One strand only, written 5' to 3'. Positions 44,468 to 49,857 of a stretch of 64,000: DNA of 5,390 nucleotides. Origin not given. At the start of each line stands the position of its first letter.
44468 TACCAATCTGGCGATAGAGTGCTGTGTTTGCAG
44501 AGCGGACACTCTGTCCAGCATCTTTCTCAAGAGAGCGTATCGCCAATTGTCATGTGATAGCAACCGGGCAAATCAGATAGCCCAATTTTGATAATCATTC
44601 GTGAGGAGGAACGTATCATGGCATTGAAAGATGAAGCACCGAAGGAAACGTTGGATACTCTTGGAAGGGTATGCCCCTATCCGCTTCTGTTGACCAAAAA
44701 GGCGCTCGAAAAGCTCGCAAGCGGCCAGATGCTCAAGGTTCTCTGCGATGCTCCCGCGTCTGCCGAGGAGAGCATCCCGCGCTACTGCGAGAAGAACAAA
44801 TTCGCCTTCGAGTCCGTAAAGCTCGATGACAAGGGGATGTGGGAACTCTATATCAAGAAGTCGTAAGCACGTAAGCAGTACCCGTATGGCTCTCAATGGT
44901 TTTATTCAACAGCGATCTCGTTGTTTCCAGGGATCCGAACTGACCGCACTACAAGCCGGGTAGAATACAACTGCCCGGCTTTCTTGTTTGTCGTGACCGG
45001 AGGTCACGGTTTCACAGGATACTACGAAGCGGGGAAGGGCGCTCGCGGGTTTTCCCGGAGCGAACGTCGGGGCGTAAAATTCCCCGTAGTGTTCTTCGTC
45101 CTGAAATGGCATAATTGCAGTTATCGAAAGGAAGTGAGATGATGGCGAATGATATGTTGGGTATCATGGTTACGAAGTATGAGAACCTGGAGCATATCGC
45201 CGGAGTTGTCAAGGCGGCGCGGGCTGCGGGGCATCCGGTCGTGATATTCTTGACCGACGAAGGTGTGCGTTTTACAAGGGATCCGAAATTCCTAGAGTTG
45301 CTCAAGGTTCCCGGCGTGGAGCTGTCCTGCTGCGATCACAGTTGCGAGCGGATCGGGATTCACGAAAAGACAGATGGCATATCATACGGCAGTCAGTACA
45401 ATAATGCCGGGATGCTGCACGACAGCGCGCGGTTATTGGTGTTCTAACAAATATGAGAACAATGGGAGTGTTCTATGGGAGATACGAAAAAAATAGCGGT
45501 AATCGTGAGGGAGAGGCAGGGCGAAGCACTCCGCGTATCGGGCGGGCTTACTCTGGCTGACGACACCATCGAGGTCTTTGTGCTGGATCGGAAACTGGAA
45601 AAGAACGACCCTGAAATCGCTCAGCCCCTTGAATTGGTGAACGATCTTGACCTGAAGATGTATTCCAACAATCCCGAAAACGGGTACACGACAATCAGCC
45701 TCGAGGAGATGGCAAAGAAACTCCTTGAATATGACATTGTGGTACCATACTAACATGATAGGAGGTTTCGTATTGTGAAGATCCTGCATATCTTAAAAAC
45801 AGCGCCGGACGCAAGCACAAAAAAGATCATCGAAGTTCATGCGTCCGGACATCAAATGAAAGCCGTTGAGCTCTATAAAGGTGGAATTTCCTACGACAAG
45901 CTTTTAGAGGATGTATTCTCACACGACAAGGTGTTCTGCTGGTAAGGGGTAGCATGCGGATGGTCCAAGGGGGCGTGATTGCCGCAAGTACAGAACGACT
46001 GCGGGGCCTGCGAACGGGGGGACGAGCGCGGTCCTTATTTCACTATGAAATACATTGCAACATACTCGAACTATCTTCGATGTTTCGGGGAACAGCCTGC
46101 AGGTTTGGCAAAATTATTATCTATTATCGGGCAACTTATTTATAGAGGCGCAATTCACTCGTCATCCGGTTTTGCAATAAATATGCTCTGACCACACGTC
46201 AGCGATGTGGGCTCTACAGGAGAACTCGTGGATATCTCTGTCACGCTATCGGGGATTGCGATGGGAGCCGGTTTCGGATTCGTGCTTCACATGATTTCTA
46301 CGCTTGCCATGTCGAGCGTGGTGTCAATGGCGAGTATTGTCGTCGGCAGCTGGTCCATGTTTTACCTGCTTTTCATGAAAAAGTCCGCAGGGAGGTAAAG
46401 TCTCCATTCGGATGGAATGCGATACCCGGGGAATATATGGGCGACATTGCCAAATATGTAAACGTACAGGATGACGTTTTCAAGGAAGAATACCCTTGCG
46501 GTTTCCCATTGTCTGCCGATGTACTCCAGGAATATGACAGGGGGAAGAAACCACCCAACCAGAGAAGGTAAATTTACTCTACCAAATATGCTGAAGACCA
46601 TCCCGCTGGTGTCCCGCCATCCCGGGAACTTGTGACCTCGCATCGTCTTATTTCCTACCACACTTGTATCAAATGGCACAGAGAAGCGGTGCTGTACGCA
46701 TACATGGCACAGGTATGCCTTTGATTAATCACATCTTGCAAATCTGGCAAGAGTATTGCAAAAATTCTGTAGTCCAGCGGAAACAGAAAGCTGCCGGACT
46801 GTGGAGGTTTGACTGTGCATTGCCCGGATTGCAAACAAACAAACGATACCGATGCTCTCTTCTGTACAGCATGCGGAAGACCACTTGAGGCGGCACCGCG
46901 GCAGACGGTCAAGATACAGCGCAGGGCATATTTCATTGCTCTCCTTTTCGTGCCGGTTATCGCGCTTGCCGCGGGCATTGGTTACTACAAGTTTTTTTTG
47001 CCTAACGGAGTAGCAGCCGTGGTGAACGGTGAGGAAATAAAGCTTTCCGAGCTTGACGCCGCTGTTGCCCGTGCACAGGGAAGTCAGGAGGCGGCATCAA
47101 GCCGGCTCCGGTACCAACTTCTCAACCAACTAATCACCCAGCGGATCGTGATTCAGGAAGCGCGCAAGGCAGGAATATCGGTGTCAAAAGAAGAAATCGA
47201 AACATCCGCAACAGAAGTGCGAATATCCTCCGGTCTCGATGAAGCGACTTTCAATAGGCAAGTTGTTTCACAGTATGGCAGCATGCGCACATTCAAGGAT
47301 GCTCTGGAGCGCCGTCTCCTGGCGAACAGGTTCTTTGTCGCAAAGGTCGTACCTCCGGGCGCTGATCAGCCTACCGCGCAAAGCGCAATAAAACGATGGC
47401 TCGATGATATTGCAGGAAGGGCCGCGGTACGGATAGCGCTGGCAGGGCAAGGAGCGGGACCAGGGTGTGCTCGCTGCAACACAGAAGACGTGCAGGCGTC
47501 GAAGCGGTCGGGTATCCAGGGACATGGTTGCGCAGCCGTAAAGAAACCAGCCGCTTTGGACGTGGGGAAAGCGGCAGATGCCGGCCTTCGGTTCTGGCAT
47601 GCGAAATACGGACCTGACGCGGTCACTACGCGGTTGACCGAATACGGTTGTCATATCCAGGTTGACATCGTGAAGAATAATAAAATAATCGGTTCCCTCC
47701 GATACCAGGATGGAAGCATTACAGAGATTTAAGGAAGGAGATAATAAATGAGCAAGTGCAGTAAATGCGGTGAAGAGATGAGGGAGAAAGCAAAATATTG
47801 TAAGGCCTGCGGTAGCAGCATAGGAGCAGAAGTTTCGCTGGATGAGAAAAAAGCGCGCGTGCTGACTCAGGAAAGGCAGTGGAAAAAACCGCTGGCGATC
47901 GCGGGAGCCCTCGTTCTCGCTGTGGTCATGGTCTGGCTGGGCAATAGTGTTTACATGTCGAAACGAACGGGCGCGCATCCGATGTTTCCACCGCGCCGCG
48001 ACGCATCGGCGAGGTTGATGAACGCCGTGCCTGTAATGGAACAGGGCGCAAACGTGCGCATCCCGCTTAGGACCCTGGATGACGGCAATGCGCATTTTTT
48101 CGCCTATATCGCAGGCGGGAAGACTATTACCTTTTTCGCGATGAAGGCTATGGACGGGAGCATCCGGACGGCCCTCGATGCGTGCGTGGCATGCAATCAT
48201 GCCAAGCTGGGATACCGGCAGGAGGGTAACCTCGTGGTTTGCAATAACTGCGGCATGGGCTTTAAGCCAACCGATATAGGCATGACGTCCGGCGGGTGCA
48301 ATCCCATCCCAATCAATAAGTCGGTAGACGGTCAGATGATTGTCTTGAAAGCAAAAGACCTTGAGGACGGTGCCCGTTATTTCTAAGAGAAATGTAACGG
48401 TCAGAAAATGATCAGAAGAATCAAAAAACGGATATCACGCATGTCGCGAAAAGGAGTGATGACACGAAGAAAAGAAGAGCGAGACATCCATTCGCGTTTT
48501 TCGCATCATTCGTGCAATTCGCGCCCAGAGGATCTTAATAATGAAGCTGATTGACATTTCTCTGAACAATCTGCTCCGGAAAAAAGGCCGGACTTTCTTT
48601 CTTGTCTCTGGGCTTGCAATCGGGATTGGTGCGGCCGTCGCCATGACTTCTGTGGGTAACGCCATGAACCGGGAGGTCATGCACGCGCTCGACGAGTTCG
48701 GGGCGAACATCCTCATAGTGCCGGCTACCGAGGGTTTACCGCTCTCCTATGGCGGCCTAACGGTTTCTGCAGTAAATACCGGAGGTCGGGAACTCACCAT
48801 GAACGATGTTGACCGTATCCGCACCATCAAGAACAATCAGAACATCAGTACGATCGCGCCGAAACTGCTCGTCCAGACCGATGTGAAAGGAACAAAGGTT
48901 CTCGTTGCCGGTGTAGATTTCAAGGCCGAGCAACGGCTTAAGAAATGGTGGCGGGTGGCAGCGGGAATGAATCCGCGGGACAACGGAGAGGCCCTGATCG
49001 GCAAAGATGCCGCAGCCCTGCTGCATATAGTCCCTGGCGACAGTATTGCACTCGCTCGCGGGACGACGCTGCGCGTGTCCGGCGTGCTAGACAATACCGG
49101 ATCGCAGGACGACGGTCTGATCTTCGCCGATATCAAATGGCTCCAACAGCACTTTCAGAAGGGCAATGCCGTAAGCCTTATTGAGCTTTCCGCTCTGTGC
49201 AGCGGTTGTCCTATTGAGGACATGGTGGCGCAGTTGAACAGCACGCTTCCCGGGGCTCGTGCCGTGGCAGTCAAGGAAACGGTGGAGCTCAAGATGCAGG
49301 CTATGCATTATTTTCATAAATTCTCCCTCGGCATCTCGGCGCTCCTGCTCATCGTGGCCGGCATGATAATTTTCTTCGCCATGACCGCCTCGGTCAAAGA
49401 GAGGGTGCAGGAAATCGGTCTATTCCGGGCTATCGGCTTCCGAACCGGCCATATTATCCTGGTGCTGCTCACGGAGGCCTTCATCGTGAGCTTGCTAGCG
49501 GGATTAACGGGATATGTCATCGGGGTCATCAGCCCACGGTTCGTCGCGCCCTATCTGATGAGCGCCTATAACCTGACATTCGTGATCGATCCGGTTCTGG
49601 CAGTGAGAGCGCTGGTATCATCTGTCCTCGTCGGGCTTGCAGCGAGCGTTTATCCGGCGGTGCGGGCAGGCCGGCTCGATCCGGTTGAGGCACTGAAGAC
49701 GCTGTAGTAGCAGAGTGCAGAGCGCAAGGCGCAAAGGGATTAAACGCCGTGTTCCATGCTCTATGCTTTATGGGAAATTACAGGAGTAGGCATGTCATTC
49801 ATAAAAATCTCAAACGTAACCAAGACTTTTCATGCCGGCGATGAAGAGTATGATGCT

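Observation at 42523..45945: Two divergent, paralogous compact DsrE/F/H-like sulfur-relay operons, one led by TusA and one ending in a secreted rhodanese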

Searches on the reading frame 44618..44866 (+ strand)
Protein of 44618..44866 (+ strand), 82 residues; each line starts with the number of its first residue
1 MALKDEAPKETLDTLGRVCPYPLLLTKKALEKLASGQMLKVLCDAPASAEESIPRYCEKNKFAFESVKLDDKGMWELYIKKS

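Call 3: search_protein_families(library=pfam, max_evalue=1, proteins=[window:44618-44866:+])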
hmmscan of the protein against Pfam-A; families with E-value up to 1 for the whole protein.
window:44618-44866:+ (82 aa): 1 family
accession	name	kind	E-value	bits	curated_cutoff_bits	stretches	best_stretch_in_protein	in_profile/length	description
PF01206.22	TusA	-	3.6e-21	75.2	28.6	1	10-81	1-70/70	Sulfurtransferase TusA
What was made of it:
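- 44618..44866 (+): tusA_B: TusA sulfur carrier with Cys19 in a CPYP motif. It is retained even in relatives that lack trio B. Pfam TusA 3.6e-21 (call 3).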

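Call 4: search_protein_families(library=ncbifam, max_evalue=1, proteins=[window:44618-44866:+])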
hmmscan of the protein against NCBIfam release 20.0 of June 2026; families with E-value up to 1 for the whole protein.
window:44618-44866:+ (82 aa): 4 families
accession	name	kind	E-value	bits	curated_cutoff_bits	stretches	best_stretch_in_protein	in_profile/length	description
NF008242.0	PRK11018.1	equivalog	6e-11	41.8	79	1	5-71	4-67/78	sulfurtransferase-like selenium metabolism protein YedF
NF001423.0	PRK00299.1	equivalog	1.5e-10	40.7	78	1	6-59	6-58/82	sulfurtransferase TusA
TIGR03527.1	selenium_YedF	equivalog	1.9e-08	34.4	110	1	12-81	1-68/194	sulfurtransferase-like selenium metabolism protein YedF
NF041048.1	TusA_like_YeeD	exception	6.7e-08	32.1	147.5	1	11-81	3-72/72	thiosulfate utilization sulfurtransferase TsuB/YeeD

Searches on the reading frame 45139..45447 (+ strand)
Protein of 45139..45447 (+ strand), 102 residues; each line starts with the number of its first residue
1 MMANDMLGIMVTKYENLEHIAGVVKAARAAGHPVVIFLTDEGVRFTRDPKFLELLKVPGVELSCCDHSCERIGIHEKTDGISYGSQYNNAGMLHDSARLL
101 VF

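Call 3: search_protein_families(library=pfam, max_evalue=1, proteins=[window:45139-45447:+])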
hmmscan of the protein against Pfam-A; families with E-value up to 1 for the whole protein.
window:45139-45447:+ (102 aa): 4 families
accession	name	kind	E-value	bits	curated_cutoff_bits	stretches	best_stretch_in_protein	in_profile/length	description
PF02635.20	DsrE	-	5e-05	23.9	22.7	1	23-100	23-114/116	DsrE/DsrF-like family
PF01116.26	F_bP_aldolase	-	0.019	15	25.5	1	7-46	15-54/277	Fructose-bisphosphate aldolase class-II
PF02144.21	Rad1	-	0.087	12.3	24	1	10-48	2-39/257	Repair protein Rad1/Rec1/Rad17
PF13686.11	DrsE_2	-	0.19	12.1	25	0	25-51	25-51/156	DsrE/DsrF/DrsH-like family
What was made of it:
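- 45139..45447 (+): dsrE_B: DsrE type II subunit, 102 aa. Active Cys65 sits in a B-specific C-x3-C motif (CCDHSC, Cys65/Cys69). Pfam DsrE 5e-5 (call 3).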

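Call 4: search_protein_families(library=ncbifam, max_evalue=1, proteins=[window:45139-45447:+])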
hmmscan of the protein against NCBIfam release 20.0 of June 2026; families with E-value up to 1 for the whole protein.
window:45139-45447:+ (102 aa): 0 families

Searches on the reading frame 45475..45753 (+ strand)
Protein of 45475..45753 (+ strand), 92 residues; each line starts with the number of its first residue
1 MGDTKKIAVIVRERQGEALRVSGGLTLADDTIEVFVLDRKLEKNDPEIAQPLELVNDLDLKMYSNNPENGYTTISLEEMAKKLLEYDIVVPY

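Call 3: search_protein_families(library=pfam, max_evalue=1, proteins=[window:45475-45753:+])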
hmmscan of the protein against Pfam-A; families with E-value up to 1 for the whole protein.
window:45475-45753:+ (92 aa): 1 family
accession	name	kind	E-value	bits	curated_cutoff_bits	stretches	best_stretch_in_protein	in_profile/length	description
PF14594.13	Sipho_Gp37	-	0.13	11.6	26.2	1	5-87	237-308/370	Siphovirus ReqiPepy6 Gp37-like protein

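Call 4: search_protein_families(library=ncbifam, max_evalue=1, proteins=[window:45475-45753:+])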
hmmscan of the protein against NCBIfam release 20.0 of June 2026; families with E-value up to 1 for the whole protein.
window:45475-45753:+ (92 aa): 0 families

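Call 22: find_homologous_proteins(query=window:45475-45753:+, max_evalue=0.001)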
Query window:45475-45753:+ (92 aa): 787 proteins with E <= 0.001 among 789 candidates; the best 120 are listed.
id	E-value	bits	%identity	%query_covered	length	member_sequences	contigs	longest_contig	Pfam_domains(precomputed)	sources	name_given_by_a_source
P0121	2.5e-50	186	99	100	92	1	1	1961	-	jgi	jgi:hypothetical protein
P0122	4.0e-50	185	98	100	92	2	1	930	-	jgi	jgi:hypothetical protein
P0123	5.6e-50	185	97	100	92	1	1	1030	-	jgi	jgi:hypothetical protein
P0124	7.9e-50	184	96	100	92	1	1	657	-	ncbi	-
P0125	8.1e-50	184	97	100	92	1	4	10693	-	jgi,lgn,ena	-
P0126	1.1e-49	184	97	100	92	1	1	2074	-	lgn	-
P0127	2.2e-49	183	96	100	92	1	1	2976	-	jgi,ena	-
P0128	2.2e-49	183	96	100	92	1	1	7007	-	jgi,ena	-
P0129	2.8e-49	182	95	100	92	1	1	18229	-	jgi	jgi:hypothetical protein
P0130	2.9e-49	182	96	100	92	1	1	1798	-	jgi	jgi:hypothetical protein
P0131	4.0e-49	182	96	100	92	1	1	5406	-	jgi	jgi:hypothetical protein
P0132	4.1e-49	182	97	100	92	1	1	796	-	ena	-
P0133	4.2e-49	182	96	100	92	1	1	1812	-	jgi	jgi:hypothetical protein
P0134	5.1e-49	182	96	100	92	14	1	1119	-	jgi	jgi:hypothetical protein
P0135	5.4e-49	181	96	100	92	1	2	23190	-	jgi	jgi:hypothetical protein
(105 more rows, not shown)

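Call 84: find_related_loci(query=window:45475-45753:+, collection=metagenome_contigs, flank=5000)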
Query window:45475-45753:+ (92 aa) in metagenome_contigs; peptide patterns used: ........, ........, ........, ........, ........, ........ (x = any residue, [..] = any of these).
600 stretches matched a pattern (row limit reached: there are more); 90 encode a relative of the query (tblastn E <= 1e-3); the best 80 are kept; 80 distinct loci.
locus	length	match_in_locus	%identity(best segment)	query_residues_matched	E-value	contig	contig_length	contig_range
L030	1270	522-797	97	1-92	1e-58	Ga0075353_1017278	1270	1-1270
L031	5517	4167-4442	96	1-92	3e-55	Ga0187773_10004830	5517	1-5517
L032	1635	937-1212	95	1-92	3e-56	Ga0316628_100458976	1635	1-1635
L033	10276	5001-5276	96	1-92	2e-54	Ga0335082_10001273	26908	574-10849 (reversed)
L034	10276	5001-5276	96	1-92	2e-54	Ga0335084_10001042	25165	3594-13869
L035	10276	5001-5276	93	1-92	2e-53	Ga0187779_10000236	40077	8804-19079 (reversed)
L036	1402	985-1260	89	1-92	8e-55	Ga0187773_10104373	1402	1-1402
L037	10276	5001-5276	88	1-92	1e-52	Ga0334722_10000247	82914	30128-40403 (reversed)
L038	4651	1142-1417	89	1-92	1e-52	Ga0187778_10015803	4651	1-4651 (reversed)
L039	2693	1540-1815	89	1-92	1e-52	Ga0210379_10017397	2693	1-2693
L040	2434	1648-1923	88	1-92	1e-52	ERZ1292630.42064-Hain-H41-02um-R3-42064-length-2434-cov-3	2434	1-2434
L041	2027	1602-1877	87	1-92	2e-52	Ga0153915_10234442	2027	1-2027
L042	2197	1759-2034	88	1-92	3e-52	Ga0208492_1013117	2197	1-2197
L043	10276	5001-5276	87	1-92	2e-51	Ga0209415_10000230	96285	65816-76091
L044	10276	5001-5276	87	1-92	4e-51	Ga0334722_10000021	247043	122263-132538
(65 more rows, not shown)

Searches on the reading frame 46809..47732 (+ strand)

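Call 21: search_protein_families(library=pfam, max_evalue=0.001, proteins=[window:46809-47732:+])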
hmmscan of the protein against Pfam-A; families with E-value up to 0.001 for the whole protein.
window:46809-47732:+ (307 aa): 6 families
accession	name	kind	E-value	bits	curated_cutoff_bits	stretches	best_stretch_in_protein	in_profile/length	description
PF13624.11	SurA_N_3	-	1.1e-14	55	27.2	1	43-174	18-160/162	SurA-like N-terminal domain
PF13623.11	SurA_N_2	-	4.4e-13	49.8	28.5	1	43-136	16-121/145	SurA-like N-terminal domain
PF09312.16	SurA_N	-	1.4e-09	38.6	30.8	1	68-174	4-116/118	SurA N-terminal domain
PF13248.11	Zn_ribbon_3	-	1.5e-05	24.7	27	1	2-26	2-26/26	zinc-ribbon domain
PF12773.13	DZR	-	0.00027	21.5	27.3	1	5-27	1-23/45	Double zinc ribbon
PF13240.11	Zn_Ribbon_1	-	0.00078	19.6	25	1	4-26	1-23/23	zinc-ribbon domain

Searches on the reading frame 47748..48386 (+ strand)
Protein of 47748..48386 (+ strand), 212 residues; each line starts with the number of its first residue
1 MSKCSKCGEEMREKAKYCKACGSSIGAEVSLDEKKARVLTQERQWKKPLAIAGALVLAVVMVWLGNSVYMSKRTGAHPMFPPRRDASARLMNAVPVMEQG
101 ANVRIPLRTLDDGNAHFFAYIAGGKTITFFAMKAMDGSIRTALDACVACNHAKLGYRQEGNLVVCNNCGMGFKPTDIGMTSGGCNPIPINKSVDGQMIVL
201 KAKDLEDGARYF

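Call 21: search_protein_families(library=pfam, max_evalue=0.001, proteins=[window:47748-48386:+])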
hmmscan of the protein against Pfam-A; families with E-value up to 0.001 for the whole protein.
window:47748-48386:+ (212 aa): 3 families
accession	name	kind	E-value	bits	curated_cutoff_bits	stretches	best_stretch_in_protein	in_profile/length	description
PF10080.14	FtrD-like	-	1e-30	106.3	26.3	1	111-212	2-101/101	Membrane iron-sulfur containing protein FtrD-like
PF13240.11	Zn_Ribbon_1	-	3e-06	27.3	25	1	3-24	1-22/23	zinc-ribbon domain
PF12773.13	DZR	-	0.0001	22.8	27.3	1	4-25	1-22/45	Double zinc ribbon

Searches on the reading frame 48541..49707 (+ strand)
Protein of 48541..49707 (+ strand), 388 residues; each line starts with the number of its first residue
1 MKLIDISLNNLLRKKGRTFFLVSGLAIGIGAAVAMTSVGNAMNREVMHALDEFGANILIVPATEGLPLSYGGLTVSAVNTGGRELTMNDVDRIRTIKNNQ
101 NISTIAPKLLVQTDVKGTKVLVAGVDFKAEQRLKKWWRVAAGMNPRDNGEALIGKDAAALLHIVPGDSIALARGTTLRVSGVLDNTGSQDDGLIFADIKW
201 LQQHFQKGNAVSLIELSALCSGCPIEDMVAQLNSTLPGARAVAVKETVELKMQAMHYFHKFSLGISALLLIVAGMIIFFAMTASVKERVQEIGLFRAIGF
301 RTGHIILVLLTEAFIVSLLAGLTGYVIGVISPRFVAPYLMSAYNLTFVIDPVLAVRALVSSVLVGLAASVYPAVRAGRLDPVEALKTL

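Call 21: search_protein_families(library=pfam, max_evalue=0.001, proteins=[window:48541-49707:+])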
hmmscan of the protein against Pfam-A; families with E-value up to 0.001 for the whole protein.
window:48541-49707:+ (388 aa): 2 families
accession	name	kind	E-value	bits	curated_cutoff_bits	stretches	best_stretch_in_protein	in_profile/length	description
PF02687.27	FtsX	-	7.9e-20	71.6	25.5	1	265-381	3-120/120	FtsX-like permease C-terminal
PF12704.14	MacB_PCD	-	1.9e-19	71.2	27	1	18-212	1-185/207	MacB-like periplasmic core domain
